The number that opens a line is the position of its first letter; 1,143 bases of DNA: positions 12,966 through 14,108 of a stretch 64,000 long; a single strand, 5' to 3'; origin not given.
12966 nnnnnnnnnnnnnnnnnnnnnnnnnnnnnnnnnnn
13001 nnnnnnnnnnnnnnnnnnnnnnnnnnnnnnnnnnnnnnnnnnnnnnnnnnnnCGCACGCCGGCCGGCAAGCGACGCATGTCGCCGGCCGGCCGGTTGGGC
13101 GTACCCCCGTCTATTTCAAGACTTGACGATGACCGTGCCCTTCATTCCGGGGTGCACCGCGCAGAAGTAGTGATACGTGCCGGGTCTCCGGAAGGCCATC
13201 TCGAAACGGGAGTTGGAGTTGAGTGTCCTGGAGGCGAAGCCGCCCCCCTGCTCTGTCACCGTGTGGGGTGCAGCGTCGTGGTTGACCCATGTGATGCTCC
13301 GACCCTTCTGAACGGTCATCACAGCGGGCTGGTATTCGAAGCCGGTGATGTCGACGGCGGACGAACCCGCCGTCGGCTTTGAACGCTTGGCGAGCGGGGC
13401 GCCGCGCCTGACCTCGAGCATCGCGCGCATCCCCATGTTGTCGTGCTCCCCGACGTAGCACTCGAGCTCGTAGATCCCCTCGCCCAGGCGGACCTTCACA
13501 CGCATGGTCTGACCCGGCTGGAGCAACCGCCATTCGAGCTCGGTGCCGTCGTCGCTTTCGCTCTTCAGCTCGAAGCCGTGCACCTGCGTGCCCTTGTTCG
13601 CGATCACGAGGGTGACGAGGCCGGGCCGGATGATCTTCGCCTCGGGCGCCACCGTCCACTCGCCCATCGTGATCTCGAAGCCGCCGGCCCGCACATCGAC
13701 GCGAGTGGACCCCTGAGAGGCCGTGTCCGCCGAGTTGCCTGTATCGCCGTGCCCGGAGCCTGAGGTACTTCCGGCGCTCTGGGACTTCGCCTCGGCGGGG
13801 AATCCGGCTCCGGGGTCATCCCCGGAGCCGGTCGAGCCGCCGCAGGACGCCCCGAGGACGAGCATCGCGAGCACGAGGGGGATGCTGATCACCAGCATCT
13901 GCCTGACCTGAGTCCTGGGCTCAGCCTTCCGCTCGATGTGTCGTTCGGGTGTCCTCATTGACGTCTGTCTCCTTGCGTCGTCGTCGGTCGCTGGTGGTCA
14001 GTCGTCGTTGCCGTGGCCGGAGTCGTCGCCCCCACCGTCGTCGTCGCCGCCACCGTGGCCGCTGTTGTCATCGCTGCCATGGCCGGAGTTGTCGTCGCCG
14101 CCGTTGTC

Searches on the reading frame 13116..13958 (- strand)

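Call 71: search_protein_families(library=pfam, proteins=[window:13116-13958:-], max_evalue=0.001)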
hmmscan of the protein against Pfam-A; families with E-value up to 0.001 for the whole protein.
window:13116-13958:- (280 aa): 2 families
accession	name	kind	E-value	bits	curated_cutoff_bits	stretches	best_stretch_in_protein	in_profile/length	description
PF00127.26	Copper-bind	-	8.9e-15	55.4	21.2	1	201-279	6-99/99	Copper binding proteins, plastocyanin/azurin family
PF13473.12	Cupredoxin_1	-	5.7e-14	52.4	27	1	201-278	24-104/104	Cupredoxin-like domain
